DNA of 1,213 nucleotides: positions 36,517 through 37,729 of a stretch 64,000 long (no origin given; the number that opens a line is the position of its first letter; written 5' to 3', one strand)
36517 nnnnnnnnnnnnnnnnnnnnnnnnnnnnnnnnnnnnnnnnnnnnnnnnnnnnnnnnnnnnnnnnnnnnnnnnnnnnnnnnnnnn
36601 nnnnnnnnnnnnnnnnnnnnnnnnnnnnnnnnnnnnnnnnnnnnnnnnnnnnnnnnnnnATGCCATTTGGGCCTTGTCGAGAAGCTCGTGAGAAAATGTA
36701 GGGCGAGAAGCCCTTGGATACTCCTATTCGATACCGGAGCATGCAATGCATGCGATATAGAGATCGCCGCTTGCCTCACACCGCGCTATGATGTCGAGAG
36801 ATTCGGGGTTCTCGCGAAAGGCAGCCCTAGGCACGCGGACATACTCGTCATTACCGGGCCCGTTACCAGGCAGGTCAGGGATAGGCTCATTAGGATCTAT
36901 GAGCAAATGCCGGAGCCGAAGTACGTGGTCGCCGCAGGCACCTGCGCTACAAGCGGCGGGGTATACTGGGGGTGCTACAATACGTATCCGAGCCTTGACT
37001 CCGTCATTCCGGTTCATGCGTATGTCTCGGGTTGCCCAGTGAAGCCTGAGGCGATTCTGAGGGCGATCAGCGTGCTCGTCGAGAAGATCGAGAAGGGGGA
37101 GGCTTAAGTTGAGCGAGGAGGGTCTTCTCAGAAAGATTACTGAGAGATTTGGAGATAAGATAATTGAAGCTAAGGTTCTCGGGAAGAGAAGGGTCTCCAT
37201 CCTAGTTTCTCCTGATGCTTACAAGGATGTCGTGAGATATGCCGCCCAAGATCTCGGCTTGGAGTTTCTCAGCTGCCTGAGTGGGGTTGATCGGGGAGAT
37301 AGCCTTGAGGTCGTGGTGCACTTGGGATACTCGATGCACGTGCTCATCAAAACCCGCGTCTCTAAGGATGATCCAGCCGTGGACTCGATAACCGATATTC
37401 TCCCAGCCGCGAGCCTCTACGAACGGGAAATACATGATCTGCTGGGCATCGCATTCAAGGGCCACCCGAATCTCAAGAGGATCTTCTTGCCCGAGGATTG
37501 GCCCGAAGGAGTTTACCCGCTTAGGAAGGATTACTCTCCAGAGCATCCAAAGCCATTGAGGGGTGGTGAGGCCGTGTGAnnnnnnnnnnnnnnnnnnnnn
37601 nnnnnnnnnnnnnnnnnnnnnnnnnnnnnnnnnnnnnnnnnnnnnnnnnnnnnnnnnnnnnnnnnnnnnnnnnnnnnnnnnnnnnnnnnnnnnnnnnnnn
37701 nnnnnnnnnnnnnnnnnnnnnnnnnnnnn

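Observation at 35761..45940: Complex-I-like 12-gene cluster whose NuoD homologue keeps all four Ni-Fe cysteine ligands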

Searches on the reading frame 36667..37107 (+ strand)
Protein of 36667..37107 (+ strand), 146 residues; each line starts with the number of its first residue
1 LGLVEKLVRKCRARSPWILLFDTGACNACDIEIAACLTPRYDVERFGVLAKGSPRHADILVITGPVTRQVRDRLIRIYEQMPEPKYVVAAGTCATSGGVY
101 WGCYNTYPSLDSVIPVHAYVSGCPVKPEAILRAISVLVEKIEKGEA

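Call 4: search_protein_families(library=pfam, proteins=[window:36667-37107:+], max_evalue=0.01)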
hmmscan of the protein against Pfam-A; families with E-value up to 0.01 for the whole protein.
window:36667-37107:+ (146 aa): 1 family
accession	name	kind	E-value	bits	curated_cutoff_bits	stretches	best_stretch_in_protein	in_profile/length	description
PF01058.29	Oxidored_q6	-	1.9e-30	105.7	27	1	26-135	1-126/128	NADH ubiquinone oxidoreductase, 20 Kd subunit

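Call 22: search_solved_structures(query=window:36667-37107:+, max_evalue=0.00001, show_alignments=4)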
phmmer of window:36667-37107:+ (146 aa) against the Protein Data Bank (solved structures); distinct sequences matched with E-value up to 0.00001: 43.
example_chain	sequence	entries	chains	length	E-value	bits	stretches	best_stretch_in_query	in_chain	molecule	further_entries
6cfw_J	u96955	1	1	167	1.9e-46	160.9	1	8-143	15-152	Probable membrane-bound hydrogenase subunit mbhJ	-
6u8y_J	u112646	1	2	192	3.5e-37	130.8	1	3-146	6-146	NADH dehydrogenase subunit B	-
7z0s_G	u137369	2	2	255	1.5e-33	119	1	7-138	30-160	Formate hydrogenlyase subunit 7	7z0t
9grx_K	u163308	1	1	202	2.2e-33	118.5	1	11-143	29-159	NAD(P)H-quinone oxidoreductase subunit K, chloroplastic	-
7wfg_K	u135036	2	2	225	2.4e-33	118.4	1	11-142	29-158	NAD(P)H-quinone oxidoreductase subunit K, chloroplastic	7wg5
7eu3_K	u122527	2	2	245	4.4e-33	117.5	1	11-142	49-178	NAD(P)H-quinone oxidoreductase subunit K, chloroplastic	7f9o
5lc5_B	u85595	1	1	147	3.5e-32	114.6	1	5-143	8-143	NADH dehydrogenase [ubiquinone] iron-sulfur protein 7, mitochondrial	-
7zeb_6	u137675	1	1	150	3.9e-32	114.4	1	5-143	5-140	NADH dehydrogenase [ubiquinone] iron-sulfur protein 7, mitochondrial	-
9w2u_B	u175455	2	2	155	4.2e-32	114.3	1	5-143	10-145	NADH dehydrogenase [ubiquinone] iron-sulfur protein 7, mitochondrial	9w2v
6hum_K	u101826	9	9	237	4.3e-32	114.3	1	11-141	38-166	NAD(P)H-quinone oxidoreductase subunit K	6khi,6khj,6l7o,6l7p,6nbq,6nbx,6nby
7zd6_6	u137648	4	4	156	4.3e-32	114.3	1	5-143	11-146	NADH dehydrogenase [ubiquinone] iron-sulfur protein 7, mitochondrial | Complex I-20kD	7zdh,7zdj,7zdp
7v2c_C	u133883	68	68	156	4.5e-32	114.2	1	5-143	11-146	NADH dehydrogenase [ubiquinone] iron-sulfur protein 7,mitochondrial | NADH dehydrogenase [ubiquinone] iron-sulfur protein 7, mitochondrial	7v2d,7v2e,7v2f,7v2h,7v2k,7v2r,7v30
6g2j_B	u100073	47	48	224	6.2e-32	113.8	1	5-143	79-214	NADH dehydrogenase [ubiquinone] iron-sulfur protein 7, mitochondrial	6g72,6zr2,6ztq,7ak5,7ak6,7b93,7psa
5ldw_B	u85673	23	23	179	6.6e-32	113.7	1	5-143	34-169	NADH dehydrogenase [ubiquinone] iron-sulfur protein 7, mitochondrial | Mitochondrial complex I, PSST subunit | NADH:ubiquinone oxidoreductase core subunit S7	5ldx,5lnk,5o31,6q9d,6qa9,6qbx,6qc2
5xtb_C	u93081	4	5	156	6.9e-32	113.6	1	5-143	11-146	NADH dehydrogenase [ubiquinone] iron-sulfur protein 7, mitochondrial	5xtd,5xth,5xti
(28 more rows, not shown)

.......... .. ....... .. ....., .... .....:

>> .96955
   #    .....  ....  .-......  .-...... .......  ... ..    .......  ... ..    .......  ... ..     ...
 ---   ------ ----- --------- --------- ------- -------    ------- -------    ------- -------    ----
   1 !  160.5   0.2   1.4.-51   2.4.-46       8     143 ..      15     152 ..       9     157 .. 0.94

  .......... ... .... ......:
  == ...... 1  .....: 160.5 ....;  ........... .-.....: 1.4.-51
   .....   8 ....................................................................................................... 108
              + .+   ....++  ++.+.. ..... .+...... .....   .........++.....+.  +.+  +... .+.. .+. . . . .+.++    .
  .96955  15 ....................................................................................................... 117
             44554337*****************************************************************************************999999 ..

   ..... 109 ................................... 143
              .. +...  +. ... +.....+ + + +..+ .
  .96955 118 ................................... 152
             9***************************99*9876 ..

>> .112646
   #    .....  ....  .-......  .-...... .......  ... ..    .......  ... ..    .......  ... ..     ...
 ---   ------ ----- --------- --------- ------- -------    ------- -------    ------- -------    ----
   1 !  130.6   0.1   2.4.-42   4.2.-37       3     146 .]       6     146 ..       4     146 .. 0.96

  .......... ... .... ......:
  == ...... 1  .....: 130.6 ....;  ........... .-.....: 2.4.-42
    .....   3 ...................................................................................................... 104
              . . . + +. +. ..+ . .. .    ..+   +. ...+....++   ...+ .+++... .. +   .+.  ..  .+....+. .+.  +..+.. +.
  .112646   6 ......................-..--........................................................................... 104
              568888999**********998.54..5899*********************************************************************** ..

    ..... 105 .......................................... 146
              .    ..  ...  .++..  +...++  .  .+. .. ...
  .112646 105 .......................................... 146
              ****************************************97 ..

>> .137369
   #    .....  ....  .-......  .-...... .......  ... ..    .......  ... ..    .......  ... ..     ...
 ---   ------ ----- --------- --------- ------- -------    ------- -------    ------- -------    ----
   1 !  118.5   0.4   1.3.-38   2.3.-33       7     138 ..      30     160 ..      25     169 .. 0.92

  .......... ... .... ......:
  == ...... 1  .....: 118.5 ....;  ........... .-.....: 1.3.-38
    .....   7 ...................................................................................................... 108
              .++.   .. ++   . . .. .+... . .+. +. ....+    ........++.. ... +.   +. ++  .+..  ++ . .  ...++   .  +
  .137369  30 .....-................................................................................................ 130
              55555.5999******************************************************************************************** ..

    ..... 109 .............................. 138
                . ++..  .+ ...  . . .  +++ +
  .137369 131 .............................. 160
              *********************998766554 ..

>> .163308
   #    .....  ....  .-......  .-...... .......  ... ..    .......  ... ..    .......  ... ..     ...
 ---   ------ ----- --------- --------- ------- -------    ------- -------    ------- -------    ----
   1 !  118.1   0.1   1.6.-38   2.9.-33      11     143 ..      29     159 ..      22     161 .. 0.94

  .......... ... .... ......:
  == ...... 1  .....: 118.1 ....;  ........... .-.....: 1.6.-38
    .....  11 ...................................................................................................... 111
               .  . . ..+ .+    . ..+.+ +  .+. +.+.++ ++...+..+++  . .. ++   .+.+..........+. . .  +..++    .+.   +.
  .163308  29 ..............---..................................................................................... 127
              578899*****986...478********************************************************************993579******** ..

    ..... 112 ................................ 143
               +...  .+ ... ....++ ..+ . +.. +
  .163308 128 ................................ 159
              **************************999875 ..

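Call 23: search_protein_families(library=ncbifam, proteins=[window:36667-37107:+], max_evalue=0.001)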
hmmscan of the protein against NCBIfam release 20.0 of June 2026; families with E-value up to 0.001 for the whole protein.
window:36667-37107:+ (146 aa): 14 families
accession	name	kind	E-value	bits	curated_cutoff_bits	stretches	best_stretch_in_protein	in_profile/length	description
NF005012.1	PRK06411.1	subfamily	9.7e-47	158.6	116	1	3-145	23-162/166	NADH-quinone oxidoreductase subunit NuoB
TIGR01957.1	nuoB_fam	subfamily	1.2e-40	138.7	142.7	1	3-143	6-144/145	NADH-quinone oxidoreductase subunit B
NF011394.0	PRK14819.1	equivalog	9.6e-38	130.2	312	1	4-143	21-158/264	NADH-quinone oxidoreductase subunit B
NF009808.0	PRK13292.1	equivalog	3.4e-35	121.1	1156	1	5-145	16-153/791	NADH-quinone oxidoreductase subunit B/C/D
NF011390.0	PRK14815.1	equivalog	3.4e-35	121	281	1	26-144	42-160/183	NADH dehydrogenase subunit B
NF011393.0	PRK14818.1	equivalog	4.2e-35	120.8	255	1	4-142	21-156/173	NADH dehydrogenase subunit B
NF011388.0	PRK14813.1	equivalog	1.1e-34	120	294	1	4-141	18-153/189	NADH dehydrogenase subunit B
NF011391.0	PRK14816.1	equivalog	2.9e-33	115.1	283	1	2-141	40-177/196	NADH-quinone oxidoreductase subunit B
NF011395.0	PRK14820.1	equivalog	8.5e-32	110.3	263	1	5-139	24-155/180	NADH-quinone oxidoreductase subunit B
NF011392.0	PRK14817.1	equivalog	1.7e-30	106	271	1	5-143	27-162/182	NADH-quinone oxidoreductase subunit B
NF011389.0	PRK14814.1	equivalog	2.3e-28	99.3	285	1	2-142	21-158/186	NADH dehydrogenase subunit B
TIGR03294.1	FrhG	equivalog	6.1e-06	26.1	245.5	1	57-140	51-143/228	coenzyme F420 hydrogenase subunit gamma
NF045875.1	F420_non_VhuG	exception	1.6e-05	24.3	450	0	54-107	51-100/286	F420-non-reducing hydrogenase subunit VhuG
NF040831.1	sulfhyd_ShyD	equivalog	0.00033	20.3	460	0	41-99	32-89/240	NAD(P)-dependent hydrogenase/sulfhydrogenase 2 subunit delta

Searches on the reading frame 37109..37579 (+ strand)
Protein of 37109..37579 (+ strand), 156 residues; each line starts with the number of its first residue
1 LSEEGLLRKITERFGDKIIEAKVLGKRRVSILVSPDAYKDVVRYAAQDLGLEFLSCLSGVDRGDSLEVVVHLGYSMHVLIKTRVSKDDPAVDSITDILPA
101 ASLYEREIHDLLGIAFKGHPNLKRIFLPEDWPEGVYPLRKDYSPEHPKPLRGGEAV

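Call 4: search_protein_families(library=pfam, proteins=[window:37109-37579:+], max_evalue=0.01)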
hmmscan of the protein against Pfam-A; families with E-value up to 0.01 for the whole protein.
window:37109-37579:+ (156 aa): 1 family
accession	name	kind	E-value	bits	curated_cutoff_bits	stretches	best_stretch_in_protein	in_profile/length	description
PF00329.25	Complex1_30kDa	-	1.2e-34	119.9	22.5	1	32-145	2-121/124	Respiratory-chain NADH dehydrogenase, 30 Kd subunit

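Call 23: search_protein_families(library=ncbifam, proteins=[window:37109-37579:+], max_evalue=0.001)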
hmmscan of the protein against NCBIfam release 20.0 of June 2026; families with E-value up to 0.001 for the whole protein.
window:37109-37579:+ (156 aa): 17 families
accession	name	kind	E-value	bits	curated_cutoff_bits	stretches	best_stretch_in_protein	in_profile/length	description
NF005832.0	PRK07735.1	equivalog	1.5e-30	106.8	431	1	8-144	283-425/430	NADH-quinone oxidoreductase subunit C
NF040611.1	F420_dehyd_FpoC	exception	2.4e-29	102.3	220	1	3-143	3-147/158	F420H2 dehydrogenase subunit FpoC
NF004735.0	PRK06074.2-2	equivalog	2.3e-28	99.1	176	1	4-143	4-147/158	NADH-quinone oxidoreductase subunit C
TIGR01961.1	NuoC_fam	subfamily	1.1e-27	97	122.45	1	34-143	6-119/122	NADH (or F420H2) dehydrogenase, subunit C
NF004737.0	PRK06074.2-4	equivalog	9.9e-24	84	144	1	36-143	21-125/150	NADH-quinone oxidoreductase subunit C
NF005856.0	PRK07785.1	equivalog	2.3e-22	80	224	1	16-142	89-222/246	NADH-quinone oxidoreductase subunit C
NF004734.0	PRK06074.2-1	equivalog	3.3e-22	79.2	169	1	17-142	16-149/164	NADH-quinone oxidoreductase subunit C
NF009141.0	PRK12494.1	equivalog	2.9e-20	72.9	175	1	31-142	46-163/175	NAD(P)H-quinone oxidoreductase subunit J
NF009808.0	PRK13292.1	equivalog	9.1e-19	66.8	1156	1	68-143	298-374/791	NADH-quinone oxidoreductase subunit B/C/D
NF008728.0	PRK11742.1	equivalog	7e-17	61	840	1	72-143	104-173/598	NADH-quinone oxidoreductase subunit C/D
NF006304.0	PRK08491.1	equivalog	1e-16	61.3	228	1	26-142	56-174/263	NADH-quinone oxidoreductase subunit C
NF004736.0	PRK06074.2-3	equivalog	1.3e-16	60.8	239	1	17-143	30-158/183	NADH-quinone oxidoreductase subunit C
NF004733.0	PRK06074.1-5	equivalog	2.9e-16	59.7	225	1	6-142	9-149/203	NADH-quinone oxidoreductase subunit C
NF004738.0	PRK06074.2-5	equivalog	9e-15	54.8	198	1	3-142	6-149/174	NADH-quinone oxidoreductase subunit C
NF004730.0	PRK06074.1-1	equivalog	1.7e-13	50.9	193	1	6-142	8-156/200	NADH-quinone oxidoreductase subunit C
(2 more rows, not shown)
